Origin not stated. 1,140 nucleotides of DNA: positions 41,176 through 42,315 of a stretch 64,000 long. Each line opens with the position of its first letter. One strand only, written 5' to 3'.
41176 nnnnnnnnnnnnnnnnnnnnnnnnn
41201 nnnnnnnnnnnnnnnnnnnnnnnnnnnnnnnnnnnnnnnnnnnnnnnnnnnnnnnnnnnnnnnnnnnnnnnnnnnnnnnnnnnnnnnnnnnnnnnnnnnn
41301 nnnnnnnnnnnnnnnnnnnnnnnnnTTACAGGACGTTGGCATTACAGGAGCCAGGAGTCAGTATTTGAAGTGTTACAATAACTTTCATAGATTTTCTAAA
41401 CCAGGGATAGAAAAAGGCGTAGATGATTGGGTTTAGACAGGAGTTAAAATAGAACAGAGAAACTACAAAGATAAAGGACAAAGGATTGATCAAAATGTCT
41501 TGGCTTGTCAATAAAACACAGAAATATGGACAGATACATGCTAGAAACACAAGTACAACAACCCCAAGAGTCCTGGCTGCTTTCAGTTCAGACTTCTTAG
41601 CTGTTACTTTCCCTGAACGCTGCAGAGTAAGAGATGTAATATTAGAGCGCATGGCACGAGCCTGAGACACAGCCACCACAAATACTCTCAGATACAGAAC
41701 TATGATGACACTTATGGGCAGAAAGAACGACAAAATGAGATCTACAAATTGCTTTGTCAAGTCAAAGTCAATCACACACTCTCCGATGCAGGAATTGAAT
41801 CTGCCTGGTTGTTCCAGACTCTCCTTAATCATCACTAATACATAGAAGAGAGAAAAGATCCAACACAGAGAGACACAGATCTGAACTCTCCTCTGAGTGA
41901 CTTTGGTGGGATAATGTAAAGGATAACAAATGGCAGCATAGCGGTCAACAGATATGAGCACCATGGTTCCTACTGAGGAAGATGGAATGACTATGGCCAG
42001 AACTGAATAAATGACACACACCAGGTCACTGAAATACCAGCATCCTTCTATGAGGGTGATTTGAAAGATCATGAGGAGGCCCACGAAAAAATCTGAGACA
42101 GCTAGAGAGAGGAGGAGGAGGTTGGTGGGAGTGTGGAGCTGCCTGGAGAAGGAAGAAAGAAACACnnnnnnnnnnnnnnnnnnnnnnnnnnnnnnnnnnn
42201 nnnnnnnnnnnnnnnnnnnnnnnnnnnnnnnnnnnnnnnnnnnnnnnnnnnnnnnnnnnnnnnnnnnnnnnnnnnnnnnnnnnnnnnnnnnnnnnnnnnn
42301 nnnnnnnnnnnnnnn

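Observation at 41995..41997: The paralogs toggle the canonical amine-binding Asp3.32 while all keep Asp5.42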

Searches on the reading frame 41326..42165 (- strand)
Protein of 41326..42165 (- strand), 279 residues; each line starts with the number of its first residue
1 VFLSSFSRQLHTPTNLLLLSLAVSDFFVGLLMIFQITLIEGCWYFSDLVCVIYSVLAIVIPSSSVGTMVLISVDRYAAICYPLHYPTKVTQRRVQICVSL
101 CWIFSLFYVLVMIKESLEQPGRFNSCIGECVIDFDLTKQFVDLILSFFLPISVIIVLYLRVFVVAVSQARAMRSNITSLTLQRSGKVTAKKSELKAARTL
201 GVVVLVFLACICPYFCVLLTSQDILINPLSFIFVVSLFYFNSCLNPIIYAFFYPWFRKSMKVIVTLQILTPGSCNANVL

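Call 4: search_solved_structures(query=window:41326-42165:-, show_alignments=4, max_evalue=1e-20)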
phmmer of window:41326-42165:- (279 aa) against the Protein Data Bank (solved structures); distinct sequences matched with E-value up to 1e-20: 120 (the best 60 are shown).
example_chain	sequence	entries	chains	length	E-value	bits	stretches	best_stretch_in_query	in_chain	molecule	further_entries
9m0x_R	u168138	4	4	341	1.7e-53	185.1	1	7-278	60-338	Trace amine-associated receptor 13d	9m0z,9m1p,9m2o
9m2s_R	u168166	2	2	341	3e-53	184.4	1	7-278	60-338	Trace amine-associated receptor 13c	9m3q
9m3s_R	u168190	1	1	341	1.1e-52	182.5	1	7-278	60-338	Trace amine-associated receptor 13a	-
9m40_R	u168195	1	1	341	1.4e-52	182.1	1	7-278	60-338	Trace amine-associated receptor 13e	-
8wc3_R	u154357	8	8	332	5.8e-49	170.3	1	5-271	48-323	Trace amine-associated receptor 1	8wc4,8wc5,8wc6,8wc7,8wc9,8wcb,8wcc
8zsv_R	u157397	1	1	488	1.3e-48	169.1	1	5-271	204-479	Soluble cytochrome b562,Trace amine-associated receptor 1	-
8jlj_R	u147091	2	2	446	1.5e-48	168.9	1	5-271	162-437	Soluble cytochrome b562,Trace amine-associated receptor 1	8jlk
8pm2_R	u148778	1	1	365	9.5e-48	166.3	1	7-278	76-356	Trace amine-associated receptor 7f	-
8itf_R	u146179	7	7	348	9.2e-47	163.1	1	8-277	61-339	Trace amine-associated receptor 9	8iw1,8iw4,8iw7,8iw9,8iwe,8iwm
9jkq_R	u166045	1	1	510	3.7e-44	154.5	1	6-269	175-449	Soluble cytochrome b562,Trace amine-associated receptor 1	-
8w87_R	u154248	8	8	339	5.1e-44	154.1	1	5-269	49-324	Trace amine-associated receptor 1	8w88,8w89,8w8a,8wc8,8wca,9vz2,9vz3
8uhb_A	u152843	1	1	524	9.5e-44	153.2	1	5-269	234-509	Soluble cytochrome b562,Beta-2 adrenergic receptor,Trace amine-associated receptor 1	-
8jln_R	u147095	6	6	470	1e-43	153.1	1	6-269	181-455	Soluble cytochrome b562,Trace amine-associated receptor 1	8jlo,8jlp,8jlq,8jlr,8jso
8zsj_R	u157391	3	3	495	1.5e-43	152.5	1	5-269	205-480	Soluble cytochrome b562,Trace amine-associated receptor 1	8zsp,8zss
8thk_R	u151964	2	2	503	9.2e-34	120.5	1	7-272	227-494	Endolysin,Alpha-1A adrenergic receptor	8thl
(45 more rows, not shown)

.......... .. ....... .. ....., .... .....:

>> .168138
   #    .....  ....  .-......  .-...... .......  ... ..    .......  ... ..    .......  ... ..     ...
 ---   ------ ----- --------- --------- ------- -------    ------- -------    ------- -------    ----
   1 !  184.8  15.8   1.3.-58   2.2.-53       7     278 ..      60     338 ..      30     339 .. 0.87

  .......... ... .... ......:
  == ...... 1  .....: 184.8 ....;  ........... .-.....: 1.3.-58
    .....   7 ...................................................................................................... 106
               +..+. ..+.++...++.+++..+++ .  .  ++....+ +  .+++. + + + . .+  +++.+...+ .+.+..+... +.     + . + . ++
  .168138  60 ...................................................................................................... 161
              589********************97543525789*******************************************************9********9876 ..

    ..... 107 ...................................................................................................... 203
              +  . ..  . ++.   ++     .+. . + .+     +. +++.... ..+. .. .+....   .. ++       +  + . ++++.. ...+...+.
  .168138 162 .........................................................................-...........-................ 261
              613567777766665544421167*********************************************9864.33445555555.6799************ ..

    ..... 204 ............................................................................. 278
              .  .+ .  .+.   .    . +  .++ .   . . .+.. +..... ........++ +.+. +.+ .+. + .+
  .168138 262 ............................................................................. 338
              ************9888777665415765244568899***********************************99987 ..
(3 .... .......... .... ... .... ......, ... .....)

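Call 6: find_homologous_proteins(query=window:41326-42165:-, max_evalue=1e-30)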
Query window:41326-42165:- (279 aa): 4329 proteins with E <= 1e-30 among 6853 candidates; the best 120 are listed.
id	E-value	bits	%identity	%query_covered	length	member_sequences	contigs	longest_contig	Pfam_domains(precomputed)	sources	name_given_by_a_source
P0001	1.1e-169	581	100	97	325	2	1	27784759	PF00001.27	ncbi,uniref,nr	ncbi:trace amine-associated receptor 13c-like [Mugil cephalus]|uniref:trace amine-associated recepto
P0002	3.4e-156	537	92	99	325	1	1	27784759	PF00001.27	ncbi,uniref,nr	ncbi:trace amine-associated receptor 13c-like [Mugil cephalus]|uniref:trace amine-associated recepto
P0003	4.2e-151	520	88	97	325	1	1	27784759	PF10328.16,PF00001.27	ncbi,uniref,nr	ncbi:trace amine-associated receptor 13c-like [Mugil cephalus]|uniref:trace amine-associated recepto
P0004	1.3e-150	518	88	99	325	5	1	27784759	PF10328.16,PF00001.27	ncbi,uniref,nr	ncbi:trace amine-associated receptor 13c-like [Mugil cephalus]|uniref:trace amine-associated recepto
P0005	5.9e-149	513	87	99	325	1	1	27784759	PF00001.27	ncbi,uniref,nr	ncbi:trace amine-associated receptor 13c-like [Mugil cephalus]|uniref:trace amine-associated recepto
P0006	3.7e-147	507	86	97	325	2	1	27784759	PF00001.27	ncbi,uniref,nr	ncbi:trace amine-associated receptor 13c-like [Mugil cephalus]|uniref:trace amine-associated recepto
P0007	3.6e-144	497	86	97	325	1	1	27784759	PF00001.27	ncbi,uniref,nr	ncbi:trace amine-associated receptor 13c-like [Mugil cephalus]|uniref:trace amine-associated recepto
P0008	2.1e-142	491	86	97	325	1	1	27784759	PF00001.27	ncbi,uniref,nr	ncbi:trace amine-associated receptor 13c-like [Mugil cephalus]|uniref:trace amine-associated recepto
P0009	4.1e-142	491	85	97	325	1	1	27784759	PF00001.27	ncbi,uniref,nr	ncbi:trace amine-associated receptor 13c-like [Mugil cephalus]|uniref:trace amine-associated recepto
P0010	6.6e-141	487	63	65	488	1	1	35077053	PF10328.16,PF10320.16,PF10323.16,PF00001.27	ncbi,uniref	ncbi:trace amine-associated receptor 13c-like [Leuresthes tenuis]|uniref:trace amine-associated rece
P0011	9.2e-124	430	64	97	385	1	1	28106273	PF00001.27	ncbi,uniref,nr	ncbi:Trace amine-associated receptor 7e [Channa argus]|uniref:Trace amine-associated receptor 7e n=1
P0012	3.0e-122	425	62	92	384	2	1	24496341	PF00001.27,PF13853.13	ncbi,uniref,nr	ncbi:trace amine-associated receptor 13c-like [Anabas testudineus]|uniref:trace amine-associated rec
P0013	1.3e-121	423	61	90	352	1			PF00001.27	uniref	uniref:G-protein coupled receptors family 1 profile domain-containing protein n=1 Tax=Oreochromis ni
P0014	1.6e-121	423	64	99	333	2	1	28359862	PF00001.27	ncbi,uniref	ncbi:trace amine-associated receptor 13c-like [Channa argus]|uniref:trace amine-associated receptor 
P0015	6.8e-121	421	71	97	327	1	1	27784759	PF00001.27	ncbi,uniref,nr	ncbi:trace amine-associated receptor 13c-like [Mugil cephalus]|uniref:trace amine-associated recepto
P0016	4.6e-120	418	69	100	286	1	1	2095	PF00001.27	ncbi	-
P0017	9.8e-120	417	67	99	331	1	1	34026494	PF00001.27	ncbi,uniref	ncbi:trace amine-associated receptor 13c-like [Sebastes fasciatus]|uniref:trace amine-associated rec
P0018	1.5e-119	417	69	97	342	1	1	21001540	PF00001.27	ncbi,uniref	ncbi:trace amine-associated receptor 13c-like [Clinocottus analis]|uniref:trace amine-associated rec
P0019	2.0e-119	416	69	99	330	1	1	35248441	PF00001.27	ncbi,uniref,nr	ncbi:trace amine-associated receptor 13c-like [Plectropomus leopardus]|uniref:trace amine-associated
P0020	3.4e-119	415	71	99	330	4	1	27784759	PF10328.16,PF00001.27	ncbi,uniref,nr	ncbi:trace amine-associated receptor 13c-like [Mugil cephalus]|uniref:trace amine-associated recepto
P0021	5.6e-119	415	71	97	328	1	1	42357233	PF00001.27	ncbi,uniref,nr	ncbi:trace amine-associated receptor 8a-like [Epinephelus moara]|uniref:trace amine-associated recep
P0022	5.6e-119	415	68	98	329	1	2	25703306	PF00001.27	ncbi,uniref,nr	ncbi:trace amine-associated receptor 13c-like [Lates calcarifer]|uniref:Trace amine-associated recep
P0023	6.7e-119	414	66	99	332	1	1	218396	PF00001.27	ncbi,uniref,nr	ncbi:trace amine-associated receptor 13c-like [Larimichthys crocea]|uniref:trace amine-associated re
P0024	8.0e-119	414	68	99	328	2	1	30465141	PF00001.27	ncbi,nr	ncbi:trace amine-associated receptor 13c-like [Dicentrarchus labrax]|nr:trace amine-associated recep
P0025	9.8e-119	414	68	99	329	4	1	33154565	PF00001.27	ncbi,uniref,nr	ncbi:trace amine-associated receptor 13c-like [Sebastes umbrosus]|uniref:trace amine-associated rece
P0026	1.2e-118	414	69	99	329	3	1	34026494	PF00001.27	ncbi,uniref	ncbi:trace amine-associated receptor 13c-like [Sebastes fasciatus]|uniref:trace amine-associated rec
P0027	2.9e-118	412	69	97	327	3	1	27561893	PF00001.27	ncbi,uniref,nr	ncbi:trace amine-associated receptor 13c-like [Chelmon rostratus]|uniref:trace amine-associated rece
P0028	2.9e-118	412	70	97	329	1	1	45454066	PF00001.27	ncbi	ncbi:trace amine-associated receptor 8a-like [Epinephelus lanceolatus]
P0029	3.6e-118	412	68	99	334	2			PF10328.16,PF00001.27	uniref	uniref:G-protein coupled receptors family 1 profile domain-containing protein n=1 Tax=Stegastes part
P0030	9.7e-118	411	69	99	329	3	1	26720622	PF00001.27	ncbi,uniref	ncbi:trace amine-associated receptor 13c-like [Chaetodon auriga]|uniref:trace amine-associated recep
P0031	1.0e-117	410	69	98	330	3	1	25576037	PF10328.16,PF00001.27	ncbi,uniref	ncbi:trace amine-associated receptor 13c-like [Enoplosus armatus]|uniref:trace amine-associated rece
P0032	1.9e-117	410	67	98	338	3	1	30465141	PF00001.27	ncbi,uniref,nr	ncbi:trace amine-associated receptor 13c-like isoform X1 [Dicentrarchus labrax]|uniref:trace amine-a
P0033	1.9e-117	410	68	99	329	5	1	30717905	PF00001.27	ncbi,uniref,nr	ncbi:trace amine-associated receptor 13c-like [Acanthopagrus latus]|uniref:trace amine-associated re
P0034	5.6e-117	408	68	99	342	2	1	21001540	PF10328.16,PF00001.27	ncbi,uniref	ncbi:trace amine-associated receptor 13c-like [Clinocottus analis]|uniref:trace amine-associated rec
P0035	7.1e-117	408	68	99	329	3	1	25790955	PF00001.27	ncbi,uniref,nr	ncbi:trace amine-associated receptor 13c-like [Cyclopterus lumpus]|uniref:trace amine-associated rec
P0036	8.5e-117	408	69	99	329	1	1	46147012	PF00001.27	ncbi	ncbi:trace amine-associated receptor 13c-like [Symphorus nematophorus]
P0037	9.4e-117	407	68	97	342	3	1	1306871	PF00001.27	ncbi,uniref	ncbi:trace amine-associated receptor 13c-like [Cebidichthys violaceus]|uniref:trace amine-associated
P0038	1.5e-116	407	68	98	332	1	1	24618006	PF00001.27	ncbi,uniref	ncbi:trace amine-associated receptor 13c-like [Trachinotus anak]|uniref:trace amine-associated recep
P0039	1.6e-116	407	69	97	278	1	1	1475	PF00001.27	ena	-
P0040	1.6e-116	407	65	99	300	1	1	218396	PF10328.16,PF00001.27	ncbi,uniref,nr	ncbi:trace amine-associated receptor 1-like [Larimichthys crocea]|uniref:trace amine-associated rece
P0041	1.8e-116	406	68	99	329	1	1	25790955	PF00001.27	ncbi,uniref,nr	ncbi:trace amine-associated receptor 13c-like [Cyclopterus lumpus]|uniref:trace amine-associated rec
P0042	2.0e-116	406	69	97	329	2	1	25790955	PF00001.27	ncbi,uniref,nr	ncbi:trace amine-associated receptor 13c-like [Cyclopterus lumpus]|uniref:trace amine-associated rec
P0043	2.1e-116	406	68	99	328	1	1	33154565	PF00001.27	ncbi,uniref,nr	ncbi:trace amine-associated receptor 13c-like [Sebastes umbrosus]|uniref:trace amine-associated rece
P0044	2.3e-116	406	67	97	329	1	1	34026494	PF10328.16,PF00001.27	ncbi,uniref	ncbi:trace amine-associated receptor 13c-like [Sebastes fasciatus]|uniref:trace amine-associated rec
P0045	2.7e-116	406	68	99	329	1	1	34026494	PF00001.27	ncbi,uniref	ncbi:trace amine-associated receptor 13c-like [Sebastes fasciatus]|uniref:trace amine-associated rec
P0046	2.8e-116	406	69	97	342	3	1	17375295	PF00001.27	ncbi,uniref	ncbi:trace amine-associated receptor 13c-like [Anarhichas minor]|uniref:trace amine-associated recep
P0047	3.2e-116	406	68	97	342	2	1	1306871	PF10328.16,PF00001.27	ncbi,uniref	ncbi:trace amine-associated receptor 13c-like [Cebidichthys violaceus]|uniref:trace amine-associated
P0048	3.9e-116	405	67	100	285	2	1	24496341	PF00001.27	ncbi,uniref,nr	ncbi:trace amine-associated receptor 13c-like [Anabas testudineus]|uniref:trace amine-associated rec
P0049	4.0e-116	405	65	97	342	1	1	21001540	PF00001.27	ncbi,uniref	ncbi:trace amine-associated receptor 13c-like [Clinocottus analis]|uniref:trace amine-associated rec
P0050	4.1e-116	405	67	97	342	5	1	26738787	PF00001.27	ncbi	ncbi:trace amine-associated receptor 13c-like [Lycodopsis pacificus]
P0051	6.2e-116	405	67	97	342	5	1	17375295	PF00001.27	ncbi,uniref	ncbi:trace amine-associated receptor 13c-like [Anarhichas minor]|uniref:trace amine-associated recep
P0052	6.8e-116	405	69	97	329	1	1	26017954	PF00001.27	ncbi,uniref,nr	ncbi:trace amine-associated receptor 13c-like [Toxotes jaculatrix]|uniref:trace amine-associated rec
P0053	6.9e-116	405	67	99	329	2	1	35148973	PF00001.27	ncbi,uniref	ncbi:trace amine-associated receptor 8a-like [Pagrus major]|uniref:trace amine-associated receptor 8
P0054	7.1e-116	404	67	99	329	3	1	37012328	PF00001.27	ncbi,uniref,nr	ncbi:trace amine-associated receptor 13c-like [Sparus aurata]|uniref:trace amine-associated receptor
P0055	9.4e-116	404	69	99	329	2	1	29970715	PF00001.27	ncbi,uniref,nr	ncbi:trace amine-associated receptor 13c-like [Siniperca chuatsi]|uniref:trace amine-associated rece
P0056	1.3e-115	404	67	99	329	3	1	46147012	PF00001.27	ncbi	ncbi:trace amine-associated receptor 13c-like [Symphorus nematophorus]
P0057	1.3e-115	404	68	97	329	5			PF00001.27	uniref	uniref:Trace amine-associated receptor 13c-like n=1 Tax=Seriola lalandi dorsalis TaxID=1841481 RepID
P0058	1.5e-115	403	68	99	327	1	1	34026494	PF00001.27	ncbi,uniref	ncbi:trace amine-associated receptor 13c-like [Sebastes fasciatus]|uniref:trace amine-associated rec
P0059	1.9e-115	403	68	97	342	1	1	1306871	PF00001.27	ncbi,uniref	ncbi:trace amine-associated receptor 13c-like [Cebidichthys violaceus]|uniref:trace amine-associated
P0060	2.2e-115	403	67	97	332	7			PF00001.27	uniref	uniref:trace amine-associated receptor 8a-like n=1 Tax=Semicossyphus pulcher TaxID=241346 RepID=UPI0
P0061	2.5e-115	403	64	97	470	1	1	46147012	PF10328.16,PF00001.27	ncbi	ncbi:trace amine-associated receptor 13c-like [Symphorus nematophorus]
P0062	2.8e-115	403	67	99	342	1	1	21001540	PF00001.27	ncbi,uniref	ncbi:trace amine-associated receptor 13c-like [Clinocottus analis]|uniref:trace amine-associated rec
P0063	2.8e-115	403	66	99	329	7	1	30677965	PF10328.16,PF00001.27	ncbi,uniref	ncbi:trace amine-associated receptor 13c-like [Labrus bergylta]|uniref:trace amine-associated recept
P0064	2.8e-115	403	68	97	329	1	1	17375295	PF00001.27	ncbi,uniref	ncbi:trace amine-associated receptor 13c-like [Anarhichas minor]|uniref:trace amine-associated recep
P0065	3.7e-115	402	67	97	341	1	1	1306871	PF00001.27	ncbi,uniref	ncbi:trace amine-associated receptor 13c-like [Cebidichthys violaceus]|uniref:trace amine-associated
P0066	4.6e-115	402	68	97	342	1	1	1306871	PF00001.27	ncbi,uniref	ncbi:trace amine-associated receptor 13c-like [Cebidichthys violaceus]|uniref:trace amine-associated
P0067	6.0e-115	401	67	100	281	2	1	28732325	PF00001.27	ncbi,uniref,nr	ncbi:trace amine-associated receptor 13c-like [Mastacembelus armatus]|uniref:trace amine-associated 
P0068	6.1e-115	401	67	99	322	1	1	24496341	PF00001.27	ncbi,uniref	ncbi:trace amine-associated receptor 8a-like, partial [Anabas testudineus]|uniref:trace amine-associ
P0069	8.3e-115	401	66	98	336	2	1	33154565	PF00001.27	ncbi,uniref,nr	ncbi:trace amine-associated receptor 13c-like [Sebastes umbrosus]|uniref:trace amine-associated rece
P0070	1.1e-114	401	67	97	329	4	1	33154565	PF00001.27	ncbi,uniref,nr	ncbi:trace amine-associated receptor 13c-like [Sebastes umbrosus]|uniref:trace amine-associated rece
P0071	1.1e-114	401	66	97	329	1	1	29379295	PF10328.16,PF10323.16,PF00001.27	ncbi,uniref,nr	ncbi:trace amine-associated receptor 13c-like [Etheostoma cragini]|uniref:trace amine-associated rec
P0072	1.1e-114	401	66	100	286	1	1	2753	PF00001.27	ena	-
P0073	1.3e-114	400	66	99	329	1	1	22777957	PF00001.27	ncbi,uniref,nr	ncbi:trace amine-associated receptor 13c-like [Parambassis ranga]|uniref:Trace amine-associated rece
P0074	1.5e-114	400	66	99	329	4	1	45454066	PF10328.16,PF00001.27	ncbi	ncbi:trace amine-associated receptor 13c-like [Epinephelus lanceolatus]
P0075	1.7e-114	400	68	97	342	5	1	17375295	PF10328.16,PF00001.27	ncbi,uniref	ncbi:trace amine-associated receptor 13c-like [Anarhichas minor]|uniref:trace amine-associated recep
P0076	1.8e-114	400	65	92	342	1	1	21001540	PF00001.27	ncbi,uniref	ncbi:trace amine-associated receptor 13c-like [Clinocottus analis]|uniref:trace amine-associated rec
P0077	1.9e-114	400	65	99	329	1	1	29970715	PF10328.16,PF10323.16,PF00001.27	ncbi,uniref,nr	ncbi:trace amine-associated receptor 13c-like [Siniperca chuatsi]|uniref:trace amine-associated rece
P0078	1.9e-114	400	67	99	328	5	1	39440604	PF00001.27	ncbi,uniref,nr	ncbi:trace amine-associated receptor 13c-like [Perca fluviatilis]|uniref:trace amine-associated rece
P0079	2.6e-114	399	68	97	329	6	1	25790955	PF10328.16,PF00001.27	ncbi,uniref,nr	ncbi:trace amine-associated receptor 13c-like [Cyclopterus lumpus]|uniref:trace amine-associated rec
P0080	2.6e-114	399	65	97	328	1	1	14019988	PF00001.27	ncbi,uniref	ncbi:trace amine-associated receptor 13c-like [Brachionichthys hirsutus]|uniref:trace amine-associat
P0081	2.9e-114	399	68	97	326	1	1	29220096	PF00001.27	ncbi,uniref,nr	ncbi:trace amine-associated receptor 13c-like [Xiphias gladius]|uniref:trace amine-associated recept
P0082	2.9e-114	399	67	97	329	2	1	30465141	PF00001.27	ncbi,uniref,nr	ncbi:trace amine-associated receptor 13c-like isoform X2 [Dicentrarchus labrax]|uniref:trace amine-a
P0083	3.1e-114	399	67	100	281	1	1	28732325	PF00001.27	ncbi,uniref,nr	ncbi:trace amine-associated receptor 13c-like [Mastacembelus armatus]|uniref:trace amine-associated 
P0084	3.5e-114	399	67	97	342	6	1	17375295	PF00001.27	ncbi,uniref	ncbi:trace amine-associated receptor 13c-like [Anarhichas minor]|uniref:trace amine-associated recep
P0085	4.1e-114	399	67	99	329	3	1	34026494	PF00001.27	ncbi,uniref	ncbi:trace amine-associated receptor 13c-like [Sebastes fasciatus]|uniref:trace amine-associated rec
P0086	4.8e-114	398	67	99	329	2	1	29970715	PF00001.27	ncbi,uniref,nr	ncbi:trace amine-associated receptor 13c-like [Siniperca chuatsi]|uniref:trace amine-associated rece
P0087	4.8e-114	398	68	99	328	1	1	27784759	PF10328.16,PF00001.27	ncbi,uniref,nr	ncbi:trace amine-associated receptor 13c-like [Mugil cephalus]|uniref:trace amine-associated recepto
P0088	4.9e-114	398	66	97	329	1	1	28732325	PF10328.16,PF00001.27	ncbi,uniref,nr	ncbi:trace amine-associated receptor 4-like [Mastacembelus armatus]|uniref:trace amine-associated re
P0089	5.7e-114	398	68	99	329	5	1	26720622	PF00001.27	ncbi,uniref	ncbi:trace amine-associated receptor 13c-like [Chaetodon auriga]|uniref:trace amine-associated recep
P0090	6.1e-114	398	68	97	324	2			PF10320.16,PF00001.27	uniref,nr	uniref:trace amine-associated receptor 13c-like n=1 Tax=Monopterus albus TaxID=43700 RepID=UPI0009B4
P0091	8.0e-114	398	65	98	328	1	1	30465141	PF10328.16,PF10323.16,PF00001.27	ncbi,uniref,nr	ncbi:trace amine-associated receptor 13c-like [Dicentrarchus labrax]|uniref:trace amine-associated r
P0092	8.3e-114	398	66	100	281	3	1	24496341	PF00001.27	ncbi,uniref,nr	ncbi:trace amine-associated receptor 13c-like [Anabas testudineus]|uniref:trace amine-associated rec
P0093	9.4e-114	398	63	98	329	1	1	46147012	PF00001.27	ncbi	ncbi:trace amine-associated receptor 8a-like [Symphorus nematophorus]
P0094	1.0e-113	397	68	99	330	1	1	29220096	PF00001.27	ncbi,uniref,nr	ncbi:trace amine-associated receptor 13c-like [Xiphias gladius]|uniref:trace amine-associated recept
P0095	1.0e-113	397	65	99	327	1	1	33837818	PF00001.27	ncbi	ncbi:trace amine-associated receptor 13c-like [Xenentodon cancila]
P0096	1.2e-113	397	65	97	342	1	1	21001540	PF00001.27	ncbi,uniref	ncbi:trace amine-associated receptor 13c-like [Clinocottus analis]|uniref:trace amine-associated rec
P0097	1.2e-113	397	67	99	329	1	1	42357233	PF00001.27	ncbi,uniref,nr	ncbi:trace amine-associated receptor 13c-like [Epinephelus moara]|uniref:trace amine-associated rece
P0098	1.6e-113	397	67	97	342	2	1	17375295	PF10328.16,PF00001.27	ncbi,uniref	ncbi:trace amine-associated receptor 13c-like [Anarhichas minor]|uniref:trace amine-associated recep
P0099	1.7e-113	397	64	99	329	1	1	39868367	PF00001.27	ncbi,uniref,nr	ncbi:trace amine-associated receptor 13c-like [Centropristis striata]|uniref:trace amine-associated 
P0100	1.8e-113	397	67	99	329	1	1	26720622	PF00001.27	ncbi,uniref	ncbi:trace amine-associated receptor 13c-like [Chaetodon auriga]|uniref:trace amine-associated recep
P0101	1.8e-113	397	67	97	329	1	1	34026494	PF00001.27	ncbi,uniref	ncbi:trace amine-associated receptor 13c-like [Sebastes fasciatus]|uniref:trace amine-associated rec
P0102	2.4e-113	396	65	99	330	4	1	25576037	PF10328.16,PF00001.27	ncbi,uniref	ncbi:trace amine-associated receptor 13c-like [Enoplosus armatus]|uniref:trace amine-associated rece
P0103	2.4e-113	396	67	99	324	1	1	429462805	PF00001.27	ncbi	ncbi:trace amine-associated receptor 13c-like [Pholidichthys leucotaenia]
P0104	2.5e-113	396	67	97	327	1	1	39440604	PF00001.27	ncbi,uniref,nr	ncbi:trace amine-associated receptor 13c-like [Perca fluviatilis]|uniref:trace amine-associated rece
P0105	2.8e-113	396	65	97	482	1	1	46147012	PF00001.27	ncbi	ncbi:trace amine-associated receptor 13c-like [Symphorus nematophorus]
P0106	3.6e-113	396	67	98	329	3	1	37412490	PF10328.16,PF00001.27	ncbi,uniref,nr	ncbi:trace amine-associated receptor 13c-like [Perca flavescens]|uniref:trace amine-associated recep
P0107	3.7e-113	396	66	98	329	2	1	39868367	PF10328.16,PF00001.27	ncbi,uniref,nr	ncbi:trace amine-associated receptor 13c-like [Centropristis striata]|uniref:trace amine-associated 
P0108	4.0e-113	395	65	99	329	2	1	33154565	PF00001.27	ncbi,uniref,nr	ncbi:trace amine-associated receptor 13c-like [Sebastes umbrosus]|uniref:trace amine-associated rece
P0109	4.1e-113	395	67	99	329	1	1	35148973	PF00001.27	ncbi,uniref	ncbi:trace amine-associated receptor 8a-like [Pagrus major]|uniref:trace amine-associated receptor 8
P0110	4.3e-113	395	67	97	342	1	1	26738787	PF00001.27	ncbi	ncbi:trace amine-associated receptor 13c-like [Lycodopsis pacificus]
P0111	4.3e-113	395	65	99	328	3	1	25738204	PF10328.16,PF00001.27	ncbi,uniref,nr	ncbi:trace amine-associated receptor 13c-like [Pseudoliparis swirei]|uniref:trace amine-associated r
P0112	4.4e-113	395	67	99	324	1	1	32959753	PF00001.27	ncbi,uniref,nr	ncbi:trace amine-associated receptor 13c-like [Kryptolebias marmoratus]|uniref:trace amine-associate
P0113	5.1e-113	395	66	99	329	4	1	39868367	PF00001.27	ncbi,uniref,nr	ncbi:trace amine-associated receptor 13c-like [Centropristis striata]|uniref:trace amine-associated 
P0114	5.2e-113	395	65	99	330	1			PF10328.16,PF00001.27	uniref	uniref:trace amine-associated receptor 13c-like n=1 Tax=Semicossyphus pulcher TaxID=241346 RepID=UPI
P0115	5.3e-113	395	65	99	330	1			PF00001.27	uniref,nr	uniref:trace amine-associated receptor 13c-like n=1 Tax=Scatophagus argus TaxID=75038 RepID=UPI001ED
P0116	5.6e-113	395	67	97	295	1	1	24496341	PF00001.27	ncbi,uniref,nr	ncbi:trace amine-associated receptor 4-like [Anabas testudineus]|uniref:trace amine-associated recep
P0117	5.6e-113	395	67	97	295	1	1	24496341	PF00001.27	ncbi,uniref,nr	ncbi:trace amine-associated receptor 4-like [Anabas testudineus]|uniref:trace amine-associated recep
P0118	5.8e-113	395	66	99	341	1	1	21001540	PF00001.27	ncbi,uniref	ncbi:trace amine-associated receptor 13c-like [Clinocottus analis]|uniref:trace amine-associated rec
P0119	6.5e-113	395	67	97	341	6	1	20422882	PF00001.27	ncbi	ncbi:trace amine-associated receptor 13c-like [Gasterosteus aculeatus]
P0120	7.2e-113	395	66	97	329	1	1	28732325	PF10328.16,PF00001.27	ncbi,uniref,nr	ncbi:trace amine-associated receptor 4-like [Mastacembelus armatus]|uniref:trace amine-associated re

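Call 13: find_encoding_contigs(protein=P0001, flank=10000, max_places=6)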
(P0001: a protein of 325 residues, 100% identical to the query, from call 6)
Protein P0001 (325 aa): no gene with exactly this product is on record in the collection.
